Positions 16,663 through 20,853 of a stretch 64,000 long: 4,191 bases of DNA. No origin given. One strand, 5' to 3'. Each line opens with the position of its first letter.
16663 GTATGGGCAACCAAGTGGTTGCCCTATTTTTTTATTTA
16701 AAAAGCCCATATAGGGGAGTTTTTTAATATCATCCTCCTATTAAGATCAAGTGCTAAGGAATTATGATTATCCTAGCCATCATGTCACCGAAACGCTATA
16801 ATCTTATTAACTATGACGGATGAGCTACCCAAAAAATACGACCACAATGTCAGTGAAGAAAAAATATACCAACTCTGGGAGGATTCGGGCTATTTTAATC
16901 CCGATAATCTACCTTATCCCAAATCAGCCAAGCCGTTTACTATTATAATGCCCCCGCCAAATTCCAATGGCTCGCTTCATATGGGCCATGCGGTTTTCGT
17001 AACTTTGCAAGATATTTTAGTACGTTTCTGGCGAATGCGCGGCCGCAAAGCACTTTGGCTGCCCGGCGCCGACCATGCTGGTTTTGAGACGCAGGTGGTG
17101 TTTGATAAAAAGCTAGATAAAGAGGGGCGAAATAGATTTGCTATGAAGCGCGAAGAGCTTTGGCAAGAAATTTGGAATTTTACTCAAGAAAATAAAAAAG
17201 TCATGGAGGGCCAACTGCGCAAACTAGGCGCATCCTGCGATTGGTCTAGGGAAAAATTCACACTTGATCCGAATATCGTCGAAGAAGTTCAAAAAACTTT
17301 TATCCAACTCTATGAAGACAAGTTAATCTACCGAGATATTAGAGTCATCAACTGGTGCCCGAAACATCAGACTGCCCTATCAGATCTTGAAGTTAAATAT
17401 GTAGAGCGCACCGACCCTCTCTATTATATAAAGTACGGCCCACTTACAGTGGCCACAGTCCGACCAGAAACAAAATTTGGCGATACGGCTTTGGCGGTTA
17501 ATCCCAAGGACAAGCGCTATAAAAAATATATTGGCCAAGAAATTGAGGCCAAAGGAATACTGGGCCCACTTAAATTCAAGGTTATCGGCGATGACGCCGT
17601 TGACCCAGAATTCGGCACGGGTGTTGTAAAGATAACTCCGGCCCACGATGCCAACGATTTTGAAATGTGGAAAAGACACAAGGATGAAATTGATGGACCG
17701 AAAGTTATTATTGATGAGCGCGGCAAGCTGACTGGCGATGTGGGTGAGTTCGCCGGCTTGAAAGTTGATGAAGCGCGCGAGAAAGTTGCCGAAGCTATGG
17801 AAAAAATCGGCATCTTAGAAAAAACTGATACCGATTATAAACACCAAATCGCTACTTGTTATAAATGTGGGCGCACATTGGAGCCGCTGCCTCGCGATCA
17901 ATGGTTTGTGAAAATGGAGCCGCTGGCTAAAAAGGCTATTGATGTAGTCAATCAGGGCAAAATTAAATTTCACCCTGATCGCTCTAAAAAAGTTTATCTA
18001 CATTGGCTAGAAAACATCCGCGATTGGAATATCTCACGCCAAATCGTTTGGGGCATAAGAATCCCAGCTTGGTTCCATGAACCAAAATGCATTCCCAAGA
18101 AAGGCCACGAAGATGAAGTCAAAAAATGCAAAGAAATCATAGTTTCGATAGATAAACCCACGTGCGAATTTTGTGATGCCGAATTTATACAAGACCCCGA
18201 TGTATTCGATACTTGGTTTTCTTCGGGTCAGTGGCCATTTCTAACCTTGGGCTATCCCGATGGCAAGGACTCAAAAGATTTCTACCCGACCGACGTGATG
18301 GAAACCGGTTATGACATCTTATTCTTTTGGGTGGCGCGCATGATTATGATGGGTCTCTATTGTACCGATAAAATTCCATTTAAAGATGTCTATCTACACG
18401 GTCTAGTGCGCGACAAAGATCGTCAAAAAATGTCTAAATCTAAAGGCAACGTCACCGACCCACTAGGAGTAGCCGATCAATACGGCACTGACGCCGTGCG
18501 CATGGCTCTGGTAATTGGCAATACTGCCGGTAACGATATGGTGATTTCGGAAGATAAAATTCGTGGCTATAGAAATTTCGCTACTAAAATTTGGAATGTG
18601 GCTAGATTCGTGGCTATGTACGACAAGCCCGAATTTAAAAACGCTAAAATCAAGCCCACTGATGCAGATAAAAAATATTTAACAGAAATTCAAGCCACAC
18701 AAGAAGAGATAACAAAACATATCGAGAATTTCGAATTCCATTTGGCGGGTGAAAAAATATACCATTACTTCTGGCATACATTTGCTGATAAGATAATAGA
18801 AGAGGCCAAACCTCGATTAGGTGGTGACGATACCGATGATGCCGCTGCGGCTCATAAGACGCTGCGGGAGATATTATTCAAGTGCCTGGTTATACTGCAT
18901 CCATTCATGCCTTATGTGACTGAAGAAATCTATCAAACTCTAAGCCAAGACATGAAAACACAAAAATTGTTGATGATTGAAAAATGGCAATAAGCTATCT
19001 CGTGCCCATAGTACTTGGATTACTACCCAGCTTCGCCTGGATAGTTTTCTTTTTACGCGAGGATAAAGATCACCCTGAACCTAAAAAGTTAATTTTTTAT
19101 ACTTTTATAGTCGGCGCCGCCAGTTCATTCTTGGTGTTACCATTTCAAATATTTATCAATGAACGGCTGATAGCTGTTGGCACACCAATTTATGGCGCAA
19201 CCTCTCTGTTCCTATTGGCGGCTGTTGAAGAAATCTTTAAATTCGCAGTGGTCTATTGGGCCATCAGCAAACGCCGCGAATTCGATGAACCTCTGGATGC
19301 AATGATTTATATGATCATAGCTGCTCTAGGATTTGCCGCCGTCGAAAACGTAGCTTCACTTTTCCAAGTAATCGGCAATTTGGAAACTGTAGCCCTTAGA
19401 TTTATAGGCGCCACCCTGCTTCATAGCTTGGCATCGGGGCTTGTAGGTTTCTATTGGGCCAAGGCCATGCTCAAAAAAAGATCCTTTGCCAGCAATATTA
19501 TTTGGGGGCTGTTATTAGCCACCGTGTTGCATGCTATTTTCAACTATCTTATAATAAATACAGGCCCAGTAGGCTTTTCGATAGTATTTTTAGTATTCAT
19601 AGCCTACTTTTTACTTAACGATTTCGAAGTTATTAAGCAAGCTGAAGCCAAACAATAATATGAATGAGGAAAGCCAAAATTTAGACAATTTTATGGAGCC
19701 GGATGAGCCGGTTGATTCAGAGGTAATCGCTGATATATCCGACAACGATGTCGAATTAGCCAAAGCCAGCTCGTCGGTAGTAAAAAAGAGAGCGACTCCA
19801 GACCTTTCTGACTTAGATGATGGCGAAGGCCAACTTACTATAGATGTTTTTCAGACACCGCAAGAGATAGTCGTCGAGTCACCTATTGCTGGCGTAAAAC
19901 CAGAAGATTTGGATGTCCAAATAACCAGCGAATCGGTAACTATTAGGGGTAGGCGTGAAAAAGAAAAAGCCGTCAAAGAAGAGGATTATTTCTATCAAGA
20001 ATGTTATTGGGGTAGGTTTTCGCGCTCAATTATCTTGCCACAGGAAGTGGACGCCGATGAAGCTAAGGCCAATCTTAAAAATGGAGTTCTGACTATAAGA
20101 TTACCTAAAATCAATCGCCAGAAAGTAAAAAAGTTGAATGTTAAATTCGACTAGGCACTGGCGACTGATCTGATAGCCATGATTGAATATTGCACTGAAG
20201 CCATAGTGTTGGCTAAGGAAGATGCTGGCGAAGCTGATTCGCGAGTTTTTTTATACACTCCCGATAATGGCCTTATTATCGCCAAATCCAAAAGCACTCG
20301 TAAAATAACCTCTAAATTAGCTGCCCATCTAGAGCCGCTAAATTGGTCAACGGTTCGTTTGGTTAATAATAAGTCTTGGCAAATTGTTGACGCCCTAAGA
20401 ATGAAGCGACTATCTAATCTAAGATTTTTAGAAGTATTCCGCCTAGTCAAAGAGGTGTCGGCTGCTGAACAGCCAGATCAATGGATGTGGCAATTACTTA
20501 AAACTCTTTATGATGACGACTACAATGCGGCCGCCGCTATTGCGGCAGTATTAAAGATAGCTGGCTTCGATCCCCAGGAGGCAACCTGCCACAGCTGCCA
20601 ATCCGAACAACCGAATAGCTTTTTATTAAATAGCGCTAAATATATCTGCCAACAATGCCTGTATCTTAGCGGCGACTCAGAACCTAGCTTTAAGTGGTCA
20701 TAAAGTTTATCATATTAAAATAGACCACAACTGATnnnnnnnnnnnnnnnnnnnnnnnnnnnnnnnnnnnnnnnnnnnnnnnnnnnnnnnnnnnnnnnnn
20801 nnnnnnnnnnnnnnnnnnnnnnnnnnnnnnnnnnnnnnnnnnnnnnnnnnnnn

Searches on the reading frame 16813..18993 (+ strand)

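Call 8: search_protein_families(library=pfam, proteins=[window:16813-18993:+])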
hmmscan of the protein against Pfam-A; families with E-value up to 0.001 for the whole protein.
window:16813-18993:+ (726 aa): 3 families
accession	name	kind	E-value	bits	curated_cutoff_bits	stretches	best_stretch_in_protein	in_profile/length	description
PF00133.28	tRNA-synt_1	-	9.4e-129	430.2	22.7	1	17-577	1-412/414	tRNA synthetases class I (I, L, M and V)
PF08264.19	Anticodon_1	-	2.2e-26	93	25.1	1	619-725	1-104/148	Anticodon-binding domain of tRNA ligase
PF09334.17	tRNA-synt_1g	-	5.9e-21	75.1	20.1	2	48-195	7-136/391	tRNA synthetases class I (M)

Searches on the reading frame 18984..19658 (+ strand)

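Call 8: search_protein_families(library=pfam, proteins=[window:18984-19658:+])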
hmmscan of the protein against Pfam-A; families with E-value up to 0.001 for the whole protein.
window:18984-19658:+ (224 aa): 1 family
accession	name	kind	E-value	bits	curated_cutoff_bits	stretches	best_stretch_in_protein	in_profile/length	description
PF13367.11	PrsW-protease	-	6e-26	91.6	23.5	1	32-208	1-192/196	PrsW family intramembrane metalloprotease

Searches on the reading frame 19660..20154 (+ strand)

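Call 8: search_protein_families(library=pfam, proteins=[window:19660-20154:+])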
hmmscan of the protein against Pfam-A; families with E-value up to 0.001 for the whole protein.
window:19660-20154:+ (164 aa): 3 families
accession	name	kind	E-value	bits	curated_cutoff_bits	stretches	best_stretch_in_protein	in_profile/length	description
PF00011.27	HSP20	-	1e-20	74.2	20.8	1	64-160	3-100/102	Hsp20/alpha crystallin family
PF04969.22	CS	-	4.4e-06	28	21.3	1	64-150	6-78/78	CS domain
PF17886.7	ArsA_HSP20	-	8e-06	25.8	22.5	1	70-147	4-62/63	HSP20-like domain found in ArsA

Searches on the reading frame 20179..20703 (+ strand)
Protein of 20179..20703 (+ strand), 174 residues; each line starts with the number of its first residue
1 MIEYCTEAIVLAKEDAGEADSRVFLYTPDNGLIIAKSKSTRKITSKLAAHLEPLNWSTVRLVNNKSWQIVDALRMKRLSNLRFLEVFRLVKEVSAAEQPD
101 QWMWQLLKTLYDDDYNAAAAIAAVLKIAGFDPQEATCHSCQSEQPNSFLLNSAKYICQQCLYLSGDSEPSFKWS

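Call 8: search_protein_families(library=pfam, proteins=[window:20179-20703:+])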
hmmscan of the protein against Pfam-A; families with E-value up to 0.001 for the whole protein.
window:20179-20703:+ (174 aa): 1 family
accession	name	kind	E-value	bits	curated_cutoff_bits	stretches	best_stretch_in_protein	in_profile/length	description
PF11967.14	RecO_N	-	5.5e-10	39.6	27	1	1-66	1-67/80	Recombination protein O N terminal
